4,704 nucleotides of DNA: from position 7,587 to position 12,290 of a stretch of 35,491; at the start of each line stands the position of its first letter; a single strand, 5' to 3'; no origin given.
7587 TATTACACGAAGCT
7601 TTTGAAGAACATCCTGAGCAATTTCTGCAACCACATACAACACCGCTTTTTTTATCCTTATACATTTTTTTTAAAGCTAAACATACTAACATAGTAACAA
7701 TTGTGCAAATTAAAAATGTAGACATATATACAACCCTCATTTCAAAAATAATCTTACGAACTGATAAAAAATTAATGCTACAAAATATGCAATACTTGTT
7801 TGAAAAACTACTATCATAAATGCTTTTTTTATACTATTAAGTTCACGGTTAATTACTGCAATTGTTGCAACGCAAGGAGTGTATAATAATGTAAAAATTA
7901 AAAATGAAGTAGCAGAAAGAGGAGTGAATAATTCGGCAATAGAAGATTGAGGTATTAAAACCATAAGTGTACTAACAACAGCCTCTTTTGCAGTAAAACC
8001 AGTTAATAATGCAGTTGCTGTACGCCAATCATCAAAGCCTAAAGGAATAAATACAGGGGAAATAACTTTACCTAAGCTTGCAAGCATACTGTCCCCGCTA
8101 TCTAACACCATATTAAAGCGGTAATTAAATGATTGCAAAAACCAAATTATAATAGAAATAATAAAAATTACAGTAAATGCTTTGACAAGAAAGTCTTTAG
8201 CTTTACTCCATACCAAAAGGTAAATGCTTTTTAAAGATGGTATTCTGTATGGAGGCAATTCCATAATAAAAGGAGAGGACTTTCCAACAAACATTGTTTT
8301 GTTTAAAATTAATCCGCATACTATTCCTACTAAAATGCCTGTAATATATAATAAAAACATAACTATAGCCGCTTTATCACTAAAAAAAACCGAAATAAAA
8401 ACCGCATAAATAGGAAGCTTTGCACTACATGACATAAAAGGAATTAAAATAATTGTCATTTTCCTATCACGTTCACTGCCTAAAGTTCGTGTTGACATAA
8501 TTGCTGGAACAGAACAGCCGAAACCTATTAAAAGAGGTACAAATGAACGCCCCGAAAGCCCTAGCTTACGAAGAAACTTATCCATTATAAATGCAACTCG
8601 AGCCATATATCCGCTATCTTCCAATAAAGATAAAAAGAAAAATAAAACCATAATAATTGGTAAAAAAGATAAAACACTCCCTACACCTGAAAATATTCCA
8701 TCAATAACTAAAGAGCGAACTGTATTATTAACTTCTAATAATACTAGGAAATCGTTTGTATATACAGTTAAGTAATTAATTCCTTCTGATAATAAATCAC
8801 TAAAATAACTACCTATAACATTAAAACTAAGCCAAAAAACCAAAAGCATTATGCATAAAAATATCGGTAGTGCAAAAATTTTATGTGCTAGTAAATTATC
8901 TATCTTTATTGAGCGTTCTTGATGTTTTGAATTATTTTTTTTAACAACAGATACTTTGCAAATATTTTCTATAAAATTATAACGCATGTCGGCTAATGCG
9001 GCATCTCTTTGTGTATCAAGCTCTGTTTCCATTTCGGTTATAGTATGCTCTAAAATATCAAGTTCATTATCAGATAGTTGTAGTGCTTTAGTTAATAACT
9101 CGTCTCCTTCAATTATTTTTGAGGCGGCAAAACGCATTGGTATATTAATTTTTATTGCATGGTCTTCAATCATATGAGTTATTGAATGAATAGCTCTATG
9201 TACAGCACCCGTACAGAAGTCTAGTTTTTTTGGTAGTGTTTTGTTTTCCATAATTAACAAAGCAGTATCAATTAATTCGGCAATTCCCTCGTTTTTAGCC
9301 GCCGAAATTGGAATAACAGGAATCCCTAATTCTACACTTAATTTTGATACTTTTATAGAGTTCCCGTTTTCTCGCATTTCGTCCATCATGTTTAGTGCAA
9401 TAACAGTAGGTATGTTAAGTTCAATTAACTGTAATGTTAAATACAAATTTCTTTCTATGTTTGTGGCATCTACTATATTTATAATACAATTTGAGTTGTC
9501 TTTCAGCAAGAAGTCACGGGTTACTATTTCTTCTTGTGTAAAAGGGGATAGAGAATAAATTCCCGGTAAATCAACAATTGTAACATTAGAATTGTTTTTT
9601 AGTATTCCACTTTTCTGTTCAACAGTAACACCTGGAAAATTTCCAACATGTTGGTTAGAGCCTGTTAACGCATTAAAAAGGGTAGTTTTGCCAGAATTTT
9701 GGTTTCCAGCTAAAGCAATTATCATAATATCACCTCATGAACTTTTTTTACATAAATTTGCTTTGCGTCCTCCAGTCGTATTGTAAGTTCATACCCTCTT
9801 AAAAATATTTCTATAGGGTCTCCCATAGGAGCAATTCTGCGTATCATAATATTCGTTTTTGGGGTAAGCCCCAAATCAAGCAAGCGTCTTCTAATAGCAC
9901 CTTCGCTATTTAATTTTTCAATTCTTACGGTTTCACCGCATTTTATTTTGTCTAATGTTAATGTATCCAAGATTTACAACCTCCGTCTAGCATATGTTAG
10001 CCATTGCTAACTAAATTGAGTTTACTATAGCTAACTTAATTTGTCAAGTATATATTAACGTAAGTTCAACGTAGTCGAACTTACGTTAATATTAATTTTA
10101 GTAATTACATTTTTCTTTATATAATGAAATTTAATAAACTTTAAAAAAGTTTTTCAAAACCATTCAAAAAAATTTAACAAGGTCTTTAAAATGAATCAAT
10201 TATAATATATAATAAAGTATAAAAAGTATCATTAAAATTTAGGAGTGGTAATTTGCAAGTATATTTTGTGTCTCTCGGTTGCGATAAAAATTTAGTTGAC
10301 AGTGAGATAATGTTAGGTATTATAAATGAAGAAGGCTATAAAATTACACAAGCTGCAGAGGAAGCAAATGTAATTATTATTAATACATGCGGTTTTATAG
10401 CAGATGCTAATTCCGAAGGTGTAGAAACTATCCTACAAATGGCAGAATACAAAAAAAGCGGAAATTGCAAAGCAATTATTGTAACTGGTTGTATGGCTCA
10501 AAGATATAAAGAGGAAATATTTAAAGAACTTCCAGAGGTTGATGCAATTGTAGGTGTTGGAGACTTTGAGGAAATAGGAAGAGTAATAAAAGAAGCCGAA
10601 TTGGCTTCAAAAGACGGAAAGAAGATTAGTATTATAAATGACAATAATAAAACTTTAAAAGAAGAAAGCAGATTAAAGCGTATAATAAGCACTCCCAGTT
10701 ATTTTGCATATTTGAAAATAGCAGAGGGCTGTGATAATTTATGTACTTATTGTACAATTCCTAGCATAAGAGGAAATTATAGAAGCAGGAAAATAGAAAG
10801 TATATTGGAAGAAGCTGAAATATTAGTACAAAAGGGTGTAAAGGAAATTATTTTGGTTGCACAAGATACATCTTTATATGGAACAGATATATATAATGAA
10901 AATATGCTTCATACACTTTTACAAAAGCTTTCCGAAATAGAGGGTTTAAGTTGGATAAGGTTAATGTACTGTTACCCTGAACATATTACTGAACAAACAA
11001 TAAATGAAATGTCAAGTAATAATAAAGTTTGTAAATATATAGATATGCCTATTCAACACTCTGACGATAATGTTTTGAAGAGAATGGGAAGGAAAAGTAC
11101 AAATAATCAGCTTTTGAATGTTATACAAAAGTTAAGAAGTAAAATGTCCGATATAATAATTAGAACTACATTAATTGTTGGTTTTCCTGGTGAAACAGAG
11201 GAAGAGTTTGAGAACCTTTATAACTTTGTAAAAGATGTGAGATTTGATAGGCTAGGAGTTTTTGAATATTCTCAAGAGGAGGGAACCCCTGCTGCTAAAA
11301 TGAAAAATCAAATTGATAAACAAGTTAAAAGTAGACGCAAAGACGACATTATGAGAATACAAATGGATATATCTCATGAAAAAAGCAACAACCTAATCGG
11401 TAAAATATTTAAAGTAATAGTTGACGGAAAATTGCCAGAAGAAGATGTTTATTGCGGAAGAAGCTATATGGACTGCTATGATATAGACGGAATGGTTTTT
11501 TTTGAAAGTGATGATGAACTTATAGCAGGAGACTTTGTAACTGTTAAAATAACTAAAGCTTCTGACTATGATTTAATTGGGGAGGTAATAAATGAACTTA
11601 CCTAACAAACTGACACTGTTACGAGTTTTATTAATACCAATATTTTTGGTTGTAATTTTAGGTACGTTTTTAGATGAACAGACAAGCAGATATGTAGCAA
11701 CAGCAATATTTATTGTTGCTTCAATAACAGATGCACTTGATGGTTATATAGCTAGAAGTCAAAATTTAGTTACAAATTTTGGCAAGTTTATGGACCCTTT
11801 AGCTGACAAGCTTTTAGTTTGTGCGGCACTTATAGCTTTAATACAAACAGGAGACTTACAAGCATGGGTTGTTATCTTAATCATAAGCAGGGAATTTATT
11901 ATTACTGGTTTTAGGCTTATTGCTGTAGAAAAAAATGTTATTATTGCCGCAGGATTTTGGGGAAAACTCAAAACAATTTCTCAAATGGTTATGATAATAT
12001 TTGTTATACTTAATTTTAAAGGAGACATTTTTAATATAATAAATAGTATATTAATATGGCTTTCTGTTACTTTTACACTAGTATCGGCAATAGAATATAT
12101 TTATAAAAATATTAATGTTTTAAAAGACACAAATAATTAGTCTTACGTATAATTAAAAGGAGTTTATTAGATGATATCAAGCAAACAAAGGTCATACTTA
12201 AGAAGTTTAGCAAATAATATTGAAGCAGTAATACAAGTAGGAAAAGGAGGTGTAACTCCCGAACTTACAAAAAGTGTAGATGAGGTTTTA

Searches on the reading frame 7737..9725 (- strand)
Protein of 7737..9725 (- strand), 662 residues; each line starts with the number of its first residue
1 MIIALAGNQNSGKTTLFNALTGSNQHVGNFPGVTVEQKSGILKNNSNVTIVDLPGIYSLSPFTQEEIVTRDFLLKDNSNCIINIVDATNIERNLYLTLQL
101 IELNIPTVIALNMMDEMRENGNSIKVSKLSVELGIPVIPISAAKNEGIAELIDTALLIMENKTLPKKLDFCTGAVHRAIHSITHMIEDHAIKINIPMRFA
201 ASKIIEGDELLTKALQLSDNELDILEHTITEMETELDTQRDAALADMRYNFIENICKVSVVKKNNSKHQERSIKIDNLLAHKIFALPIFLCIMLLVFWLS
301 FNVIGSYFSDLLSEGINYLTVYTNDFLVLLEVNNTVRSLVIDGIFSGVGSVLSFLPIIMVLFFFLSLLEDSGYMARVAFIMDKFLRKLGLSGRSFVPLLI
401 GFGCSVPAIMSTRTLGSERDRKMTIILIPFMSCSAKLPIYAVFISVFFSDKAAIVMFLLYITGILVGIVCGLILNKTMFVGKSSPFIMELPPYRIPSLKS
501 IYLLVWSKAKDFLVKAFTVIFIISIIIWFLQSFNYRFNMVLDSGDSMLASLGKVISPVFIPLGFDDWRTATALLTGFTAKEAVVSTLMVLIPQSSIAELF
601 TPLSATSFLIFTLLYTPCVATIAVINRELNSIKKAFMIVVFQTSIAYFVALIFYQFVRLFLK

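Call 14: search_protein_families(library=ncbifam, proteins=[window:7737-9725:-])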
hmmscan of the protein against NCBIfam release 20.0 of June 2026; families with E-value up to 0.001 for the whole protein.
window:7737-9725:- (662 aa): 19 families
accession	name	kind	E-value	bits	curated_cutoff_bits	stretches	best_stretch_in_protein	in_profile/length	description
TIGR00437.1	feoB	equivalog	5.6e-189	629.7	315.65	1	7-628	1-594/594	ferrous iron transport protein B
NF007105.0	PRK09554.1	equivalog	1.9e-160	535.6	683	2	2-596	5-597/772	Fe(2+) transporter permease subunit FeoB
TIGR03594.1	GTPase_EngA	equivalog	1.1e-16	60.9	306.7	1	2-163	2-164/432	ribosome biogenesis GTPase Der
NF000908.1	PRK00089.1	equivalog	6.6e-12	45.3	237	1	2-161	5-169/291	GTPase Era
TIGR00231.1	small_GTP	domain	2.6e-11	43.6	42.5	1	3-154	6-161/164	GTP-binding protein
TIGR03918.1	GTP_HydF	equivalog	8.5e-11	41.3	325.55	1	2-158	9-166/392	[FeFe] hydrogenase H-cluster maturation GTPase HydF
NF003255.0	PRK04213.1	equivalog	1.6e-10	40.6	164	1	3-148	12-181/204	GTP-binding protein EngB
TIGR02729.1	Obg_CgtA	equivalog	6.2e-09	35.3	280.25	1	3-156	160-325/329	Obg family GTPase CgtA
NF008955.0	PRK12297.1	equivalog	9.9e-09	34.6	406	1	3-167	162-336/429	GTPase ObgE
NF008956.1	PRK12299.1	equivalog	1.3e-08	34.2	300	1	3-156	161-322/327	GTPase ObgE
NF007171.0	PRK09602.1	subfamily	7.7e-08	31.6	387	1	2-41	4-43/397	YchF-related putative GTPase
TIGR03598.1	GTPase_YsxC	equivalog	8.1e-08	32.2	124.45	1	3-152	21-182/186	ribosome biogenesis GTP-binding protein YihA/YsxC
TIGR00436.1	era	equivalog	2.1e-07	30.6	116.25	1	2-174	2-178/270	GTPase Era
NF002828.0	PRK03003.1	equivalog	5.3e-07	28.6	631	1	2-161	42-202/477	ribosome biogenesis GTPase Der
NF007071.0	PRK09518.1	equivalog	1e-06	27.6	953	1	2-163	273-435/706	bifunctional cytidylate kinase/GTPase Der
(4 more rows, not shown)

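Call 54: find_encoding_contigs(protein=window:7737-9725:-, flank=10000, max_places=6)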
Protein window:7737-9725:- (662 aa): 1 contig read that carries it; 1 place shown.
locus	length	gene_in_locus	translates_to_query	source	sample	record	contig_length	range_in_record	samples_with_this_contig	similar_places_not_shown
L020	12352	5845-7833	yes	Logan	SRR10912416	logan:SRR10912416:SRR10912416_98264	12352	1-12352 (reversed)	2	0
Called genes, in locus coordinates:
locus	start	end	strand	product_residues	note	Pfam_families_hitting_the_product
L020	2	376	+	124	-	?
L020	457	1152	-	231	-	-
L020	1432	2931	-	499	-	PF12836:HHH_3, PF03934:T2SSK (faint), PF12836:HHH_3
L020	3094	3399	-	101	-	PF01985:CRS1_YhbY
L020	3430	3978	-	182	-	PF01066:CDP-OH_P_transf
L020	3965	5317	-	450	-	PF00919:UPF0004, PF04055:Radical_SAM, PF18693:TRAM_2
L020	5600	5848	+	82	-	PF04023:FeoA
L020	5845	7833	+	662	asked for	PF00009:GTP_EFTU (faint), PF01926:MMR_HSR1, PF02421:FeoB_N, PF09439:SRPRB (weak), PF17910:FeoB_Cyto, PF07670:Gate, PF07664:FeoB_C, PF07670:Gate, +1 more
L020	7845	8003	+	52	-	PF12669:FeoB_associated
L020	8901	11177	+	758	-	PF02743:dCache_1, PF00990:GGDEF, PF00563:EAL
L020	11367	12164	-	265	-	PF20369:DUF6664 (faint), PF04607:RelA_SpoT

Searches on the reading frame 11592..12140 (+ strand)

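Call 39: search_protein_families(library=pfam, proteins=[window:11592-12140:+])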
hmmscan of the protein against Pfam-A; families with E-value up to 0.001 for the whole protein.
window:11592-12140:+ (182 aa): 1 family
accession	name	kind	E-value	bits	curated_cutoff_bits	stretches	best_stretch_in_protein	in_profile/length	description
PF01066.26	CDP-OH_P_transf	-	6.2e-49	166.7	22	1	1-164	1-152/152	CDP-alcohol phosphatidyltransferase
